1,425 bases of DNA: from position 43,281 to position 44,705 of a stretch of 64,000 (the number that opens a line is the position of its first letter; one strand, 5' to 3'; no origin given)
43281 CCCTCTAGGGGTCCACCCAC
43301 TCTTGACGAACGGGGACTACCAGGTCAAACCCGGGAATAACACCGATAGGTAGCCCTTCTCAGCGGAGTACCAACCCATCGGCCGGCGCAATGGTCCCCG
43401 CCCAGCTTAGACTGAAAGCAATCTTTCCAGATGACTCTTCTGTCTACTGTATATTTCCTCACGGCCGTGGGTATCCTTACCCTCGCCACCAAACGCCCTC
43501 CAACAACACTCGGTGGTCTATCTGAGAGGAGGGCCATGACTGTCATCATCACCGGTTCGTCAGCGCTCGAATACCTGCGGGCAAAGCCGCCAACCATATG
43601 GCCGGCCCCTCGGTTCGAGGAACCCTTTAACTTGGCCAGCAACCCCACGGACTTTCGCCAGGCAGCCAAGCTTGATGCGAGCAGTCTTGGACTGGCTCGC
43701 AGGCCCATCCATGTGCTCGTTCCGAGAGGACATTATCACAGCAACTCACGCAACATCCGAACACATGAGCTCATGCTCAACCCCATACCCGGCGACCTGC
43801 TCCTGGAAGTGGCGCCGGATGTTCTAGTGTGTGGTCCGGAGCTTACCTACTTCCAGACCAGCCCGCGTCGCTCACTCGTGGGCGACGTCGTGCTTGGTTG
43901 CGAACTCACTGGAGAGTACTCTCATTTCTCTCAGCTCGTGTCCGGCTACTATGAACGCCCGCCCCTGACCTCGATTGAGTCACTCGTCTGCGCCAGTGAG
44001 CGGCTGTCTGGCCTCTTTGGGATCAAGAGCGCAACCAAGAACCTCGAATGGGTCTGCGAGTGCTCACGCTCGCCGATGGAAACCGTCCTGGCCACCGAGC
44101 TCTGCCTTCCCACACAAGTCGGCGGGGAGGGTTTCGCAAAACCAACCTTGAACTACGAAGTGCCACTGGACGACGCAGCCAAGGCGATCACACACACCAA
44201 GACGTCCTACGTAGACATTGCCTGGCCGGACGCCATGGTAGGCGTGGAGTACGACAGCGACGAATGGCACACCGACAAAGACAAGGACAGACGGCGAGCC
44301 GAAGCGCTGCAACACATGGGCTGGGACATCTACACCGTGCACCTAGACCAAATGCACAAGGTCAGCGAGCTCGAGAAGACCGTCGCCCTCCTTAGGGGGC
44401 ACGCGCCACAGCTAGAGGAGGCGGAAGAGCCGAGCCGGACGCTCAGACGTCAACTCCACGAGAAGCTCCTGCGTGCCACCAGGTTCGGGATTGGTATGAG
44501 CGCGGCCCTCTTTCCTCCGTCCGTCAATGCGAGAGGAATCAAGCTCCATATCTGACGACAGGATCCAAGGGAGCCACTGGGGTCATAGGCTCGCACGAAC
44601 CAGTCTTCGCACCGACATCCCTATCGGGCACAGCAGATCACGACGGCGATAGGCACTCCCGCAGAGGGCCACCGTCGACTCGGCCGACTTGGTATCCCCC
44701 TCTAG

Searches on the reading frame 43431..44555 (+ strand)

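Call 87: search_protein_families(library=pfam, proteins=[window:43431-44555:+], max_evalue=0.1)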
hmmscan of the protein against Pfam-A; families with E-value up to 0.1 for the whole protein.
window:43431-44555:+ (374 aa): 2 families
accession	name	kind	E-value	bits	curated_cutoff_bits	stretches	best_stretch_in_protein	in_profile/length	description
PF18741.7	MTES_1575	-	1.2e-05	25.8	38.2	1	259-304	25-77/96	REase_MTES_1575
PF04480.18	DUF559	-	0.095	13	20.6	0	261-309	46-94/109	Protein of unknown function (DUF559)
